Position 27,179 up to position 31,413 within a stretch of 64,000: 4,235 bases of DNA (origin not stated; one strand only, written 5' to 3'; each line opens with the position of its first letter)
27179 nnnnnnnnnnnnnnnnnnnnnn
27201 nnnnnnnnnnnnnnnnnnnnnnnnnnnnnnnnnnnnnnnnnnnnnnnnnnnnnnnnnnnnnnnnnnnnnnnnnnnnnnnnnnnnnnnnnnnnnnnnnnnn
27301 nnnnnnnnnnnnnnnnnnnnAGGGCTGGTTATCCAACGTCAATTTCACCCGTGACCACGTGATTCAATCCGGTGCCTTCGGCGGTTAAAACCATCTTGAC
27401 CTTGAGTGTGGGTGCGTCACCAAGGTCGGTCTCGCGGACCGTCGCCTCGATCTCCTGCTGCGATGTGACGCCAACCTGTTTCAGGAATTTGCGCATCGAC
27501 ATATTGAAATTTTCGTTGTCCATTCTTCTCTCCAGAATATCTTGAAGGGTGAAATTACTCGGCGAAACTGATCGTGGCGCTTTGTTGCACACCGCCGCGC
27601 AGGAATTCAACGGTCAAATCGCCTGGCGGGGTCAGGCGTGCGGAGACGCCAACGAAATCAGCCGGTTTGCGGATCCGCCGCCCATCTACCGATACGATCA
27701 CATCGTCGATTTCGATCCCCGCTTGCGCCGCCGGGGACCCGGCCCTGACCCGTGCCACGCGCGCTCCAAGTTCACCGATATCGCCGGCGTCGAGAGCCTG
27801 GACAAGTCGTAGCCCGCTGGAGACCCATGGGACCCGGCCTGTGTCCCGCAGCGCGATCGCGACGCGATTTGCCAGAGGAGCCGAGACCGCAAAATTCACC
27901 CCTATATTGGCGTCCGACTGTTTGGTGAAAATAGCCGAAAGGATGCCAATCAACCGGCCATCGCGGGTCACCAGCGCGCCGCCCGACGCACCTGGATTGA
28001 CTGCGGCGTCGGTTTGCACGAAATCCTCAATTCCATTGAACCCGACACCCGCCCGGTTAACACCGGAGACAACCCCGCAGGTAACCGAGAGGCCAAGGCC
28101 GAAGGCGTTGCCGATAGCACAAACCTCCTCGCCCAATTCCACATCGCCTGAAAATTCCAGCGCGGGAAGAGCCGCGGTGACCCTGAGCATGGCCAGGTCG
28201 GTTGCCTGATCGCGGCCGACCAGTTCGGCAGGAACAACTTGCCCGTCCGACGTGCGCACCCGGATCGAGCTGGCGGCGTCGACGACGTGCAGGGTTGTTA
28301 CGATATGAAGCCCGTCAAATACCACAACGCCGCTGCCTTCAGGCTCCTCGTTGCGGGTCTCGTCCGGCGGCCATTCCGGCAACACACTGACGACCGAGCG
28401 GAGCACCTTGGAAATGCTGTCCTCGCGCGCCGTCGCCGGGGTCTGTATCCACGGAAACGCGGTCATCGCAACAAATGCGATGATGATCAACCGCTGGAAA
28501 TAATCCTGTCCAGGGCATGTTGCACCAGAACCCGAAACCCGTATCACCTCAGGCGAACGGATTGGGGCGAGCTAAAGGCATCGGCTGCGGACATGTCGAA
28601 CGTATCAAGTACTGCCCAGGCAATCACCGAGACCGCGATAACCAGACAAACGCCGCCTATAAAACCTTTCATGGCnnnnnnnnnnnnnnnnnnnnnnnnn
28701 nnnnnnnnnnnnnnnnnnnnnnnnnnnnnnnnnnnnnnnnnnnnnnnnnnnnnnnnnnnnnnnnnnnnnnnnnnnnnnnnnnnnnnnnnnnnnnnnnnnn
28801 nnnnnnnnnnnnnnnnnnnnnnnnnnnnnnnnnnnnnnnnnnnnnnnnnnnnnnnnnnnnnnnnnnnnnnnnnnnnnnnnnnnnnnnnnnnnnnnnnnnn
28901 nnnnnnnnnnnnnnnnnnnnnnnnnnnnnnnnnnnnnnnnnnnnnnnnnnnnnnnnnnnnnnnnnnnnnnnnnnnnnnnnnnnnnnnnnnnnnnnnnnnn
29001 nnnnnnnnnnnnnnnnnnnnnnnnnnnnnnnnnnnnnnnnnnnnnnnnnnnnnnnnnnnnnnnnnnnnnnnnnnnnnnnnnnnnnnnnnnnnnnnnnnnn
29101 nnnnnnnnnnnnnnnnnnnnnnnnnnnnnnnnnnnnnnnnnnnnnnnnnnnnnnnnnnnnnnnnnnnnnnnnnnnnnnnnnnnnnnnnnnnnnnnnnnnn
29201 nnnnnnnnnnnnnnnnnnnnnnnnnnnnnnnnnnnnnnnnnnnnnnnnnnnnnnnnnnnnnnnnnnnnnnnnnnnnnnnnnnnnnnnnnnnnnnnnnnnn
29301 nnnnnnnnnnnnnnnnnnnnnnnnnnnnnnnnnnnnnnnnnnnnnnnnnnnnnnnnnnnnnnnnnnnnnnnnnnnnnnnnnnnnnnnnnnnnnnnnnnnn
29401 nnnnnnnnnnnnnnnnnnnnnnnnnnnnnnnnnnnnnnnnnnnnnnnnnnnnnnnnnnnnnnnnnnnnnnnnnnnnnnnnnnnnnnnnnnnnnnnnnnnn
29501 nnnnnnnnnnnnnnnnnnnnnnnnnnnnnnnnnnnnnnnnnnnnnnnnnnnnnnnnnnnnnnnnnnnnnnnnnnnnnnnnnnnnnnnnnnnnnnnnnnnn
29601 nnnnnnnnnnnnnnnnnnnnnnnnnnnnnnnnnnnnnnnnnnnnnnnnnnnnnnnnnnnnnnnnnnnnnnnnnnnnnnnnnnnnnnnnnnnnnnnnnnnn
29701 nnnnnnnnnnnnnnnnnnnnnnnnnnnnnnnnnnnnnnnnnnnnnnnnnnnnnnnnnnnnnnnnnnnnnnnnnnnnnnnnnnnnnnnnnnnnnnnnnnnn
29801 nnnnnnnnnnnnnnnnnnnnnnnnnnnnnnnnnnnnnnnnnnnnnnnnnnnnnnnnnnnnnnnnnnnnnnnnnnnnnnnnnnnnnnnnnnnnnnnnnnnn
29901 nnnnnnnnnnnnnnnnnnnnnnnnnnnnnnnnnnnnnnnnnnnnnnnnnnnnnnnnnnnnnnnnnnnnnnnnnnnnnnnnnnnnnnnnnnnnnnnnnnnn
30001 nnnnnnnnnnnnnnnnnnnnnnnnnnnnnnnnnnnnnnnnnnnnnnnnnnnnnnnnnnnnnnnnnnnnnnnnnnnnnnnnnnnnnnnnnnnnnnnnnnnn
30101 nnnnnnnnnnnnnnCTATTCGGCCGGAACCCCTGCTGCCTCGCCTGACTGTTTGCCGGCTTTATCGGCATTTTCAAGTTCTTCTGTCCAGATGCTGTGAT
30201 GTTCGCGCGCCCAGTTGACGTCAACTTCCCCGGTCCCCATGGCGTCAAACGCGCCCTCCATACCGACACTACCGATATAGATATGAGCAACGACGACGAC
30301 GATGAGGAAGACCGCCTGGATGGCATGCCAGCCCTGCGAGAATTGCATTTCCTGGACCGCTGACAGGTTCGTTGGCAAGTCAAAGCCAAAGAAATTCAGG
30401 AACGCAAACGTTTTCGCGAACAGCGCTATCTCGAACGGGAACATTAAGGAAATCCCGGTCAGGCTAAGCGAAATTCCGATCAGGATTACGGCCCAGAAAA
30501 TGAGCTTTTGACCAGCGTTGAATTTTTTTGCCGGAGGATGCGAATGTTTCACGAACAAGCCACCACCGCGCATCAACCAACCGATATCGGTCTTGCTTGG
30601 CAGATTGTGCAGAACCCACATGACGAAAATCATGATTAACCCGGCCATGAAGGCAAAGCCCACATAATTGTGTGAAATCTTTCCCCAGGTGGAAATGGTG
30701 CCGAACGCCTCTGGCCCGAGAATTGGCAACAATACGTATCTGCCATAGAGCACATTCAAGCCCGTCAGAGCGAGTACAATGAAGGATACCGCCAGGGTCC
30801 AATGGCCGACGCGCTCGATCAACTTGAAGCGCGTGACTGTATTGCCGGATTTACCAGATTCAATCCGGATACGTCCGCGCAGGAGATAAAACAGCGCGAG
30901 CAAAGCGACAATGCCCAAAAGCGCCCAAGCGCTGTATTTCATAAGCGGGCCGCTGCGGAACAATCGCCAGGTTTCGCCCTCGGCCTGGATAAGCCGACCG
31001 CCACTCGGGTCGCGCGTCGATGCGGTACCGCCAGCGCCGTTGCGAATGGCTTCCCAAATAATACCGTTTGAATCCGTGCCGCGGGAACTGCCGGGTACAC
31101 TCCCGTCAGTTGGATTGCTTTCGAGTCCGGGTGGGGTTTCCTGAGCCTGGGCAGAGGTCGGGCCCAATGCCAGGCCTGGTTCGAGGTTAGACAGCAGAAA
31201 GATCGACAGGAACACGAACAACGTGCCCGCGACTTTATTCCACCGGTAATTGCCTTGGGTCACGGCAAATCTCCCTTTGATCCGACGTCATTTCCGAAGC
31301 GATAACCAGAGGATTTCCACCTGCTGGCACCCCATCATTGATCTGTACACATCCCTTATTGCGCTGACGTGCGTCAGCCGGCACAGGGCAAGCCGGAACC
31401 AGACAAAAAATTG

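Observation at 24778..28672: Formate dehydrogenase operon continues into a translationally coupled tail of seven uncharacterised genes, including a degenerate biotin/lipoate-ligase-like protein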

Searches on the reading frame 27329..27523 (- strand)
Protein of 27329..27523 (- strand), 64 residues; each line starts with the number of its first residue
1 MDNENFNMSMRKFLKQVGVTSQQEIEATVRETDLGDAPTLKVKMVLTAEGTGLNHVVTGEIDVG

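Call 5: search_protein_families(library=pfam, proteins=[window:27329-27523:-], max_evalue=0.1)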
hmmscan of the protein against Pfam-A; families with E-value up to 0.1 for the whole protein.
window:27329-27523:- (64 aa): 1 family
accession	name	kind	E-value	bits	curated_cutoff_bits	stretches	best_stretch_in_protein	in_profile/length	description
PF20104.4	DUF6494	-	7e-29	100.4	24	1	1-63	1-67/68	Family of unknown function (DUF6494)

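Call 6: search_protein_families(library=ncbifam, proteins=[window:27329-27523:-], max_evalue=0.1)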
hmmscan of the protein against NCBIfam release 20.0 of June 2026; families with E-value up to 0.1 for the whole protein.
window:27329-27523:- (64 aa): 1 family
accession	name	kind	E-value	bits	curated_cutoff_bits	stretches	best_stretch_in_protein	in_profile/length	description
TIGR02522.1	pilus_cpaD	subfamily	0.0037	17.1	94.45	1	7-46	91-129/198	CpaD family pilus assembly lipoprotein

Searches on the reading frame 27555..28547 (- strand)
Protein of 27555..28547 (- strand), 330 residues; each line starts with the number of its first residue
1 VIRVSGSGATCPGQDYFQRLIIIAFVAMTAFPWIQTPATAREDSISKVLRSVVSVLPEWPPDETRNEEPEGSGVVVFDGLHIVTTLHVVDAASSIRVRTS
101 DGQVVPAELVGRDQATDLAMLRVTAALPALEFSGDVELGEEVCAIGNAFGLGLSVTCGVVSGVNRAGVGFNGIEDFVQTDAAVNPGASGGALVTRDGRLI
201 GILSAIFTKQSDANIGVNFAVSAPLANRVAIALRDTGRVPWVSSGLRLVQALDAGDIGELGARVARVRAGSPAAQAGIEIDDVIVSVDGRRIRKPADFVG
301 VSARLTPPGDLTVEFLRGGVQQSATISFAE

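Call 5: search_protein_families(library=pfam, proteins=[window:27555-28547:-], max_evalue=0.1)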
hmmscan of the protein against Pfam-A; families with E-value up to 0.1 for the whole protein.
window:27555-28547:- (330 aa): 6 families
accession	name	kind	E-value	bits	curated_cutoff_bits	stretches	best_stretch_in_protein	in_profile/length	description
PF13365.12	Trypsin_2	-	1.7e-27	97.4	27.6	1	71-202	1-144/144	Trypsin-like peptidase domain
PF13180.12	PDZ_2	-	9.2e-12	45.5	27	1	253-326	12-78/80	PDZ domain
PF17820.7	PDZ_6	-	1.8e-10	40.8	27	1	264-299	2-37/54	PDZ domain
PF00089.32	Trypsin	-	4.7e-10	40.1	20.6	1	73-222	28-214/220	Trypsin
PF00595.29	PDZ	-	1.5e-06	29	23.2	1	249-294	17-59/81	PDZ domain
PF19805.5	DUF6288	-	0.093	12.3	26.3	0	263-293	4-33/402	Family of unknown function (DUF6288)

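Call 6: search_protein_families(library=ncbifam, proteins=[window:27555-28547:-], max_evalue=0.1)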
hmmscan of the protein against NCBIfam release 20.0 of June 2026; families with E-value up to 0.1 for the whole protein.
window:27555-28547:- (330 aa): 20 families
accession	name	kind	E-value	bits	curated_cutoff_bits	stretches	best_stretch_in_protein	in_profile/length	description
TIGR02037.1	degP_htrA_DO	subfamily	8.2e-64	216.1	416.2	1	61-328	52-327/434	Do family serine endopeptidase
TIGR02038.1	protease_degS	equivalog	5.1e-46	157.4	422.95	1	71-325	80-343/351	outer membrane-stress sensor serine endopeptidase DegS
NF007526.1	PRK10139.1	equivalog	2.2e-45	155.2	756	1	63-326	85-357/456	serine endoprotease DegQ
NF008147.1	PRK10898.1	equivalog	1.3e-44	152.8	408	1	63-323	72-342/352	outer membrane-stress sensor serine endopeptidase DegS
NF041521.1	HhoA_HhoB_HtrA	equivalog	4.6e-42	144.5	450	1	61-327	49-330/335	HhoA/HhoB/HtrA family serine endopeptidase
NF008189.1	PRK10942.1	equivalog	5.3e-42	143.9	720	1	70-321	114-374/477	serine endoprotease DegP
NF040960.1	MamE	equivalog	1.1e-36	126.7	800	2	40-225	93-285/659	magnetosome formation protease MamE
NF050055.1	SerProtHtrAMycob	equivalog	1.4e-36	126.5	800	1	64-323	222-493/502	serine protease HtrA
NF047968.1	SerProtHtrA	equivalog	1.4e-35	123.4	470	1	65-328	83-357/357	serine protease HtrA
NF053637.1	SerProtHtrAspr2045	equivalog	1.6e-27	96.5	650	1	69-328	103-386/394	serine protease HtrA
NF033740.0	MarP_fam_protase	equivalog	1.1e-16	60.8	250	1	36-223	181-367/390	MarP family serine protease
NF040961.1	MamO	equivalog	1.1e-12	47.1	800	1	63-208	92-245/648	magnetosome protein MamO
NF041199.1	trx7_PDZ_seleno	equivalog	5.5e-07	28.8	300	1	261-329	204-273/390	Trx7/PDZ domain-containing (seleno)protein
NF041515.1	GspC_delta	equivalog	0.00012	22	150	1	261-325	243-307/311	type II secretion system protein GspC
NF008046.0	PRK10779.1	equivalog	0.0006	19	477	1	260-326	222-287/450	sigma E protease regulator RseP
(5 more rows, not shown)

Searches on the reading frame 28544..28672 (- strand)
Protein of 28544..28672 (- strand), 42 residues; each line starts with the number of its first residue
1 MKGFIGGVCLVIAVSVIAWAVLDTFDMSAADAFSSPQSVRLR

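Call 5: search_protein_families(library=pfam, proteins=[window:28544-28672:-], max_evalue=0.1)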
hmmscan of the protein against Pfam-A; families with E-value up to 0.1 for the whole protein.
window:28544-28672:- (42 aa): 0 families

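Call 6: search_protein_families(library=ncbifam, proteins=[window:28544-28672:-], max_evalue=0.1)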
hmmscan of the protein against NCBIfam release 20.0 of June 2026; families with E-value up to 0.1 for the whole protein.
window:28544-28672:- (42 aa): 0 families

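Call 72: search_protein_families(library=pfam, proteins=[window:28544-28672:-], max_evalue=10)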
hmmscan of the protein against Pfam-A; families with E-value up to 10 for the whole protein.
window:28544-28672:- (42 aa): 1 family
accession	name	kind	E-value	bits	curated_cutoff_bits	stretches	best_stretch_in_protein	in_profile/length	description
PF16202.10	BLM_N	-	0.16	11.5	27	1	15-38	151-175/370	N-terminal region of Bloom syndrome protein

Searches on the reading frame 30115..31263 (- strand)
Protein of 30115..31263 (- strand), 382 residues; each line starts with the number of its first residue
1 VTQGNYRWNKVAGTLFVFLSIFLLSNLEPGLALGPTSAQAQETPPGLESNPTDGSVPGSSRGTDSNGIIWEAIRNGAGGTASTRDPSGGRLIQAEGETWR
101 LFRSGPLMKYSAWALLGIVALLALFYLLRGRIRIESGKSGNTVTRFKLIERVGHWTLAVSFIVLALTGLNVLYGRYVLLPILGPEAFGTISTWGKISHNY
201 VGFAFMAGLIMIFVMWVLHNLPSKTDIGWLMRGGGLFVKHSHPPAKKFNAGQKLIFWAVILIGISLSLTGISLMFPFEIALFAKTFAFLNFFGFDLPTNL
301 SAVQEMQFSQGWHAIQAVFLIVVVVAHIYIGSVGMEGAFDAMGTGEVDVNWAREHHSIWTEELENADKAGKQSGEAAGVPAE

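Call 5: search_protein_families(library=pfam, proteins=[window:30115-31263:-], max_evalue=0.1)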
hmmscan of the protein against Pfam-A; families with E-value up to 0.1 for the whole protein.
window:30115-31263:- (382 aa): 1 family
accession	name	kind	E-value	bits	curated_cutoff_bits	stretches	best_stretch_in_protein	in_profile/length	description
PF01292.26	Ni_hydr_CYTB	-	1.6e-22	80.6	30.1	1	145-345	1-179/179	Prokaryotic cytochrome b561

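Call 6: search_protein_families(library=ncbifam, proteins=[window:30115-31263:-], max_evalue=0.1)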
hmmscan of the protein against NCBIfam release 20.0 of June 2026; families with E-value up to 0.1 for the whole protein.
window:30115-31263:- (382 aa): 4 families
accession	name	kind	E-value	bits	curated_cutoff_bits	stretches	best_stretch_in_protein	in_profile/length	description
TIGR01583.1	formate-DH-gamm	equivalog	6.9e-42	143.7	115.85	1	143-365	2-203/204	formate dehydrogenase subunit gamma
NF007558.0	PRK10179.1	equivalog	1.9e-28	99.6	339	1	141-370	5-211/217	formate dehydrogenase-N subunit gamma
NF007924.0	PRK10639.1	equivalog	3.6e-25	88.9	341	1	139-368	3-207/211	formate dehydrogenase cytochrome b556 subunit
TIGR02125.1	CytB-hydogenase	equivalog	0.00011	21.7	121.5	1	145-330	2-187/212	Ni/Fe-hydrogenase, b-type cytochrome subunit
